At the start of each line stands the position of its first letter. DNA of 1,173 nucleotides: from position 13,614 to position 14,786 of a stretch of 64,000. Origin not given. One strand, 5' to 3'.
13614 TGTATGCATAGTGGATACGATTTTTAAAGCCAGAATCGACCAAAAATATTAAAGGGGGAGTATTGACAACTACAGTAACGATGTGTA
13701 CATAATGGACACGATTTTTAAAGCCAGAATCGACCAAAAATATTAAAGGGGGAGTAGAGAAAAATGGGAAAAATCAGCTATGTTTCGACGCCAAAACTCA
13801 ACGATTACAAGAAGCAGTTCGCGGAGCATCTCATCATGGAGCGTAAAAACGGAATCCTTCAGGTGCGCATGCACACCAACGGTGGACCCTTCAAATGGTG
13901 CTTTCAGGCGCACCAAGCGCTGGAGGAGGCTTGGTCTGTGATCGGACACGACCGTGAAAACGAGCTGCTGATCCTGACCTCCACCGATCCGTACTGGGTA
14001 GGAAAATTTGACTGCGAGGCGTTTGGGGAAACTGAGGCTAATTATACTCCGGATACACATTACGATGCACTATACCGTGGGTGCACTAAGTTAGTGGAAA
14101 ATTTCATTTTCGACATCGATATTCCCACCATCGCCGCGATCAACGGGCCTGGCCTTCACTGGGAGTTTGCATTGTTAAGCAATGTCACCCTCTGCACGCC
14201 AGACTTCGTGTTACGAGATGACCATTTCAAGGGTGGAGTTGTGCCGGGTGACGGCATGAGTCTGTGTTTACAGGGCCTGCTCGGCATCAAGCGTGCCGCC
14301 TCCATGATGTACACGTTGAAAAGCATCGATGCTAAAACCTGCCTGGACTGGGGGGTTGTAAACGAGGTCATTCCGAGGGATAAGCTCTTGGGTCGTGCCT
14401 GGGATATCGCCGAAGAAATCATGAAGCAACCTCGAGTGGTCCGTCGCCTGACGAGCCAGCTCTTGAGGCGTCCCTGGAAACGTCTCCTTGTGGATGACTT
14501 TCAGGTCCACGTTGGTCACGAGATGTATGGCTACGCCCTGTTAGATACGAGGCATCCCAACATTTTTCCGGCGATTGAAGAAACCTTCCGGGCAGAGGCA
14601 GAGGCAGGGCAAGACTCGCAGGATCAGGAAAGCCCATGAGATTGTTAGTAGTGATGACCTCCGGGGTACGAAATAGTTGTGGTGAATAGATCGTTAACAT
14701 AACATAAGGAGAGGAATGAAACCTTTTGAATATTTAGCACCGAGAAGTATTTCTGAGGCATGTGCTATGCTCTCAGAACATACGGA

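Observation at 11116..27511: Accessory island of ~16 kb anchored at tRNA-Leu with a scarred integrase and a tRNA-Lys 3' fragment at the far end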

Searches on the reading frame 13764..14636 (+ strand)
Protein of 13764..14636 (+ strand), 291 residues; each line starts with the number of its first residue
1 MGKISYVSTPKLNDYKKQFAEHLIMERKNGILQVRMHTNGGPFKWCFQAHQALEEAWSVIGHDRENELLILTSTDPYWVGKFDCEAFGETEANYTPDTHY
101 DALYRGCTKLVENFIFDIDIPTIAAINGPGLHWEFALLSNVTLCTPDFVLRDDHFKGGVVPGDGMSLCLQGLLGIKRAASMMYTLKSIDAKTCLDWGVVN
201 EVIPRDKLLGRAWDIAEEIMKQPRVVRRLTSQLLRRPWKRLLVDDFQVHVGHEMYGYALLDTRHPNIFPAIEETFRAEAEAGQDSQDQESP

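Call 7: search_protein_families(library=pfam, proteins=[window:13764-14636:+], max_evalue=0.01)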
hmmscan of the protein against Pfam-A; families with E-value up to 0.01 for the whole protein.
window:13764-14636:+ (291 aa): 1 family
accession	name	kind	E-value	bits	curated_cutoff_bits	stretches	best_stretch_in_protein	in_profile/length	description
PF00378.25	ECH_1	-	6.8e-17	62.1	27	1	28-234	3-206/251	Enoyl-CoA hydratase/isomerase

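Call 101: search_protein_families(library=ncbifam, proteins=[window:13764-14636:+], max_evalue=1e-10)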
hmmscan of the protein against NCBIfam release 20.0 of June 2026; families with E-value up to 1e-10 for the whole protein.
window:13764-14636:+ (291 aa): 15 families
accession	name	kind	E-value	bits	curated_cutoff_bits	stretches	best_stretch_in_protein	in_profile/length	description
NF006699.0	PRK09245.1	subfamily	3.7e-30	105.1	354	1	23-236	5-222/266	crotonase/enoyl-CoA hydratase family protein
NF004840.0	PRK06190.1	equivalog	7e-22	78.3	253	1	50-230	33-209/260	enoyl-CoA hydratase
NF005595.0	PRK07327.1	subfamily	6e-17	61.7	292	1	16-263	7-251/271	enoyl-CoA hydratase/isomerase family protein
NF002936.2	PRK03580.1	equivalog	1e-15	57.8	500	1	55-222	36-199/261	crotonobetainyl-CoA hydratase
NF004525.0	PRK05870.1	equivalog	4.5e-15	56.3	285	1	50-238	32-214/249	enoyl-CoA hydratase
NF005496.0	PRK07110.1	domain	2.3e-14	53.2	215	1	26-240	10-217/249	polyketide synthase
NF008727.0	PRK11730.1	equivalog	3.2e-14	52.2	870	1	26-222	12-207/717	fatty acid oxidation complex subunit alpha FadB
NF004635.0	PRK05981.1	equivalog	1.7e-13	50.7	351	1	114-235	98-225/266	enoyl-CoA hydratase/isomerase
NF051848.1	EnCoAHydtEchA19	equivalog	8e-13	48.5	400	1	48-222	27-200/258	enoyl-CoA hydratase EchA19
NF005803.0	PRK07658.1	equivalog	1.5e-12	47.5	313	1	115-234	90-211/257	enoyl-CoA hydratase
NF008363.0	PRK11154.1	equivalog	2.1e-12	46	869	1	102-242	85-228/708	fatty acid oxidation complex subunit alpha FadJ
NF042430.2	EnCoAhydt_DpgD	equivalog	1.4e-11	44.4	400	1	48-232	24-210/258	enoyl-CoA-hydratase DpgD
NF006109.0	PRK08260.1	subfamily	1.8e-11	43.9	320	1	97-237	91-234/296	enoyl-CoA hydratase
TIGR02440.1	FadJ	equivalog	4e-11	41.9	968.45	1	115-234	92-214/699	fatty acid oxidation complex subunit alpha FadJ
NF004475.0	PRK05809.1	subfamily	7.1e-11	42.1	394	1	117-236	95-216/260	short-chain-enoyl-CoA hydratase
